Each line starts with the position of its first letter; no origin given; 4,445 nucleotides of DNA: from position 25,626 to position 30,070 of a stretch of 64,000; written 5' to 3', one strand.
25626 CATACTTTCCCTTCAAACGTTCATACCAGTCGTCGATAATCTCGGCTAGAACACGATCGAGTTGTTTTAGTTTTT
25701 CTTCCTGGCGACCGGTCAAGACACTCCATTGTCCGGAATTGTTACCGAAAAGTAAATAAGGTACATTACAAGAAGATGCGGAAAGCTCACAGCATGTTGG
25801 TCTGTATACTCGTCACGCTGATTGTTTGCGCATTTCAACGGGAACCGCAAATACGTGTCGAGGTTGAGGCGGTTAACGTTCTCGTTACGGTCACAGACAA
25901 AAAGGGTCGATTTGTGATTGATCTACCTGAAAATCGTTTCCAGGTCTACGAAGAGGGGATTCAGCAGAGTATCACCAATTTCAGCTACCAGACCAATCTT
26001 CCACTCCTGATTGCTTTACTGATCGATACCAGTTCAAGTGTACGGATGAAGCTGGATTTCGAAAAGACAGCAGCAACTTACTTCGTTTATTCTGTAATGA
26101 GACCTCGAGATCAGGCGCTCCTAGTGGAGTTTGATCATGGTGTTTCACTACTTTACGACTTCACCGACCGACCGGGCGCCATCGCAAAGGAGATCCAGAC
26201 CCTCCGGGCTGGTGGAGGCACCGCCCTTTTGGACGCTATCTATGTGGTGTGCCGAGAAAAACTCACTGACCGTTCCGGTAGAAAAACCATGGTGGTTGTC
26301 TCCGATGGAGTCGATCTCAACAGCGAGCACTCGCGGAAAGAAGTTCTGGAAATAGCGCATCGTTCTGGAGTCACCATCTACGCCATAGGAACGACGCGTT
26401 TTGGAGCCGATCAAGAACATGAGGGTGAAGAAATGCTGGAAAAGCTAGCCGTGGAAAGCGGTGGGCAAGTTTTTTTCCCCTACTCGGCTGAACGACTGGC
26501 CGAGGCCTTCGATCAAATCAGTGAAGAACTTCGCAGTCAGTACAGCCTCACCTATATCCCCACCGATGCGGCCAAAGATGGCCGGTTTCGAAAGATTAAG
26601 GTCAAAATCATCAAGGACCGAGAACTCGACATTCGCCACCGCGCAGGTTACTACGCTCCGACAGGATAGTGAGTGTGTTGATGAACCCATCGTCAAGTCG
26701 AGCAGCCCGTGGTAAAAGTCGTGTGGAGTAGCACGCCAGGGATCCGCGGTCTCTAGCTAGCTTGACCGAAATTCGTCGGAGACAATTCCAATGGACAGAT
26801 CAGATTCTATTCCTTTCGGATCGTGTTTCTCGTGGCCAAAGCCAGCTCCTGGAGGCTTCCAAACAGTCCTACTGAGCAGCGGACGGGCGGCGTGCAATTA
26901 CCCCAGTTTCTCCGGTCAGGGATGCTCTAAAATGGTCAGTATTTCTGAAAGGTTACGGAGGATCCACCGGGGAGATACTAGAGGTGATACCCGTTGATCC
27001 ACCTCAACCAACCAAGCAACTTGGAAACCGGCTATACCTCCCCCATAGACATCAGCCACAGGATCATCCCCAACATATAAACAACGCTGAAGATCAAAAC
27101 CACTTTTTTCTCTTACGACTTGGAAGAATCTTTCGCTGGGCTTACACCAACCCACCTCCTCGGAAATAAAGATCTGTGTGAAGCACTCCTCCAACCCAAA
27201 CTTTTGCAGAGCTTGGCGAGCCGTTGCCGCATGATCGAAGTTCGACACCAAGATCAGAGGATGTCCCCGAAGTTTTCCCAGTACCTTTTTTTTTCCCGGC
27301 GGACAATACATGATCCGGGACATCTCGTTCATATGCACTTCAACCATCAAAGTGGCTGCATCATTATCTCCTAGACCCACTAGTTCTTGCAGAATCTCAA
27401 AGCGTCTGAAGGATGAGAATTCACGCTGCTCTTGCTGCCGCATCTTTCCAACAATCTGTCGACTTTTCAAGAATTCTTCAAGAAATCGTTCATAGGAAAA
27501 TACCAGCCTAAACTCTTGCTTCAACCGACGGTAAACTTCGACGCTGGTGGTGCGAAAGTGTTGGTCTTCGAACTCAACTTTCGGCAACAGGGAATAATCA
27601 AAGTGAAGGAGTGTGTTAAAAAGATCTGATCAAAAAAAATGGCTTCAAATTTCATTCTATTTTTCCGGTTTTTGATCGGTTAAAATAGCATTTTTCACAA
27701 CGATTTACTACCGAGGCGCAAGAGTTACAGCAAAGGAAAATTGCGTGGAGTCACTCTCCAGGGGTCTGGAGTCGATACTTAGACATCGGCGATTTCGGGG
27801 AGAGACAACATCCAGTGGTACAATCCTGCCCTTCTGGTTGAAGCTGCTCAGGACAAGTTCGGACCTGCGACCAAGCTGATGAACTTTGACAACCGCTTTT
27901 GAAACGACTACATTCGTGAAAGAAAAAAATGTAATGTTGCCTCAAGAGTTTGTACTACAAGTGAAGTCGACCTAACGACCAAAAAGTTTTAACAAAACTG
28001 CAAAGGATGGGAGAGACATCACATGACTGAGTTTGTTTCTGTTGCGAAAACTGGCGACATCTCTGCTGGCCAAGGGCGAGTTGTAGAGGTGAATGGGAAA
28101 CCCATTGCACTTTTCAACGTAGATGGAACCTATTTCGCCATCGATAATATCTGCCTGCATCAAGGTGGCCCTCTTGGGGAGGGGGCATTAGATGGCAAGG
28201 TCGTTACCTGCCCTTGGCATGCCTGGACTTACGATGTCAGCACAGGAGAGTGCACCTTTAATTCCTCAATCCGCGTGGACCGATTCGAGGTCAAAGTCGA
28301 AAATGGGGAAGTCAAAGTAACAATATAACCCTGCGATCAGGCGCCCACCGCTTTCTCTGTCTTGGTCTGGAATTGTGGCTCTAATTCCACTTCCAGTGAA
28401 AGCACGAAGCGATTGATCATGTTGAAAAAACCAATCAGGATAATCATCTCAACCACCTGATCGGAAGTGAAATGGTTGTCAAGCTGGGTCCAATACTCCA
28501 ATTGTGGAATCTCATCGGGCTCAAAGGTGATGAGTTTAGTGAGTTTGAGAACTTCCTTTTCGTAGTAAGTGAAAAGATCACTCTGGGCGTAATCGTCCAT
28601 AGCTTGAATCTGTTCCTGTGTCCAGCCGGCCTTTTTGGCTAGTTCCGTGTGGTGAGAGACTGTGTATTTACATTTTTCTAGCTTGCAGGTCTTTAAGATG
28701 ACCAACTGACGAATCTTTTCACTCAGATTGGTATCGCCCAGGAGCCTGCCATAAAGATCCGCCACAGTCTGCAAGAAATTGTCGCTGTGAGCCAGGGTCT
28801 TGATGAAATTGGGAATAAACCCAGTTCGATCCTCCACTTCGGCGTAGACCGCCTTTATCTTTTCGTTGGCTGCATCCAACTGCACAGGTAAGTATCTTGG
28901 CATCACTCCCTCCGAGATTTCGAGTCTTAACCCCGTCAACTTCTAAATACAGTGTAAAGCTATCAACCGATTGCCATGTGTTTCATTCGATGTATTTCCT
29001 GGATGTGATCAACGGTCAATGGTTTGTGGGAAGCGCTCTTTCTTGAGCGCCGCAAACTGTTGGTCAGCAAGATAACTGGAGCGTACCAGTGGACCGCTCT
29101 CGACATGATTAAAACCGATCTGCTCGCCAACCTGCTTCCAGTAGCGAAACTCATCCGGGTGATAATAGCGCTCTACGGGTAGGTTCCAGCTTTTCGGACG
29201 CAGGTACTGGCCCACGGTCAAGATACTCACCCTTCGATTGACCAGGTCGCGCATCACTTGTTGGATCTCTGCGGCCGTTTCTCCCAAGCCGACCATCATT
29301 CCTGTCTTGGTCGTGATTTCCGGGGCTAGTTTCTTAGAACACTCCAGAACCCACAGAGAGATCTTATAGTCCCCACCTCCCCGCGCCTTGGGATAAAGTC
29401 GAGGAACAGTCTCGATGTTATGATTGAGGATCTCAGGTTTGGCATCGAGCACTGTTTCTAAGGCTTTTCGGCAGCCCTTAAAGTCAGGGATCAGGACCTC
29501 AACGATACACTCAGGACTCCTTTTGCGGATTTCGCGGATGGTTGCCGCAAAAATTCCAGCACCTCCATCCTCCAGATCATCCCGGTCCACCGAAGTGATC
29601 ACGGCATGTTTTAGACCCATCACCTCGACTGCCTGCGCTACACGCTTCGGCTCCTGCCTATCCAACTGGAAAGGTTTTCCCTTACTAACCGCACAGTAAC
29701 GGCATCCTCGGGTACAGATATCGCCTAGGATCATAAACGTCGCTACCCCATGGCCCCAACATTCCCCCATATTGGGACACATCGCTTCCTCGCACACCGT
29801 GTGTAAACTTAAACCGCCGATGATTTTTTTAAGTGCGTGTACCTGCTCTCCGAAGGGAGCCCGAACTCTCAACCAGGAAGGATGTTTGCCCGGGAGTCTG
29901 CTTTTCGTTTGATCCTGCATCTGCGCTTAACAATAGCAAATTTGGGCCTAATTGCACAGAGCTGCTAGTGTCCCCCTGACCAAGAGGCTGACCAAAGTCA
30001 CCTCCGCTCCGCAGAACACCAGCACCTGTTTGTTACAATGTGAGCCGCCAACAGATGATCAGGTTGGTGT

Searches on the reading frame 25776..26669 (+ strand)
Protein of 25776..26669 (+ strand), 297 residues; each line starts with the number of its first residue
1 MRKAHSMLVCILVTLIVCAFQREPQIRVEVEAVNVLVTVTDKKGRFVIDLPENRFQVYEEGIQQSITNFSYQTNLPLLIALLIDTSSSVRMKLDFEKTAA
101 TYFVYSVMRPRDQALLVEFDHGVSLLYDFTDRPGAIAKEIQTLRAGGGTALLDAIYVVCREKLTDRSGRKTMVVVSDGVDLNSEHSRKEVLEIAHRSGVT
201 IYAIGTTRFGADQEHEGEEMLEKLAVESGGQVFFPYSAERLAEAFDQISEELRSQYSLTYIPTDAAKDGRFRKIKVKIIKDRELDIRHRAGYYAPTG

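Call 49: search_protein_families(library=pfam, proteins=[window:25776-26669:+], max_evalue=0.00001)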
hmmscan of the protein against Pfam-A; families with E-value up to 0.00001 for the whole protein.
window:25776-26669:+ (297 aa): 2 families
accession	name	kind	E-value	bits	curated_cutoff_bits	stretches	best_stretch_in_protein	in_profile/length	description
PF00092.34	VWA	-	9.9e-13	49.1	23.8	1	79-245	2-172/174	von Willebrand factor type A domain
PF13519.12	VWA_2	-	1.1e-10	42.5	27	1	80-178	2-106/107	von Willebrand factor type A domain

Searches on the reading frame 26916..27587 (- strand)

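Call 49: search_protein_families(library=pfam, proteins=[window:26916-27587:-], max_evalue=0.00001)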
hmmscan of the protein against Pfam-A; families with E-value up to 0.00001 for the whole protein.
window:26916-27587:- (223 aa): 2 families
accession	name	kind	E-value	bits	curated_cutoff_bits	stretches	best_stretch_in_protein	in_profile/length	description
PF13419.12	HAD_2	-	3.3e-13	50.6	23.8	1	39-192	23-177/178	Haloacid dehalogenase-like hydrolase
PF00702.32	Hydrolase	-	2.7e-11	44.7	26.4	1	96-184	100-188/191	haloacid dehalogenase-like hydrolase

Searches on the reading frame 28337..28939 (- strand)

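Call 49: search_protein_families(library=pfam, proteins=[window:28337-28939:-], max_evalue=0.00001)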
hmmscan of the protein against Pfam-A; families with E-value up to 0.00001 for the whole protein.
window:28337-28939:- (200 aa): 1 family
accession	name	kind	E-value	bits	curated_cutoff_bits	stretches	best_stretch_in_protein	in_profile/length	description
PF02627.25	CMD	-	2.7e-09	37.3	23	1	55-114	3-62/84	Carboxymuconolactone decarboxylase family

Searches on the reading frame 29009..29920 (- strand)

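Call 49: search_protein_families(library=pfam, proteins=[window:29009-29920:-], max_evalue=0.00001)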
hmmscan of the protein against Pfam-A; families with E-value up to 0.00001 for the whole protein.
window:29009-29920:- (303 aa): 2 families
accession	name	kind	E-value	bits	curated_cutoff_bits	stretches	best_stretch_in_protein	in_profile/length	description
PF04055.27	Radical_SAM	-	4e-19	69.8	29.5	1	63-226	1-166/166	Radical SAM superfamily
PF16881.10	LIAS_N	-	4.1e-08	34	27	1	12-48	60-96/96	N-terminal domain of lipoyl synthase of Radical_SAM family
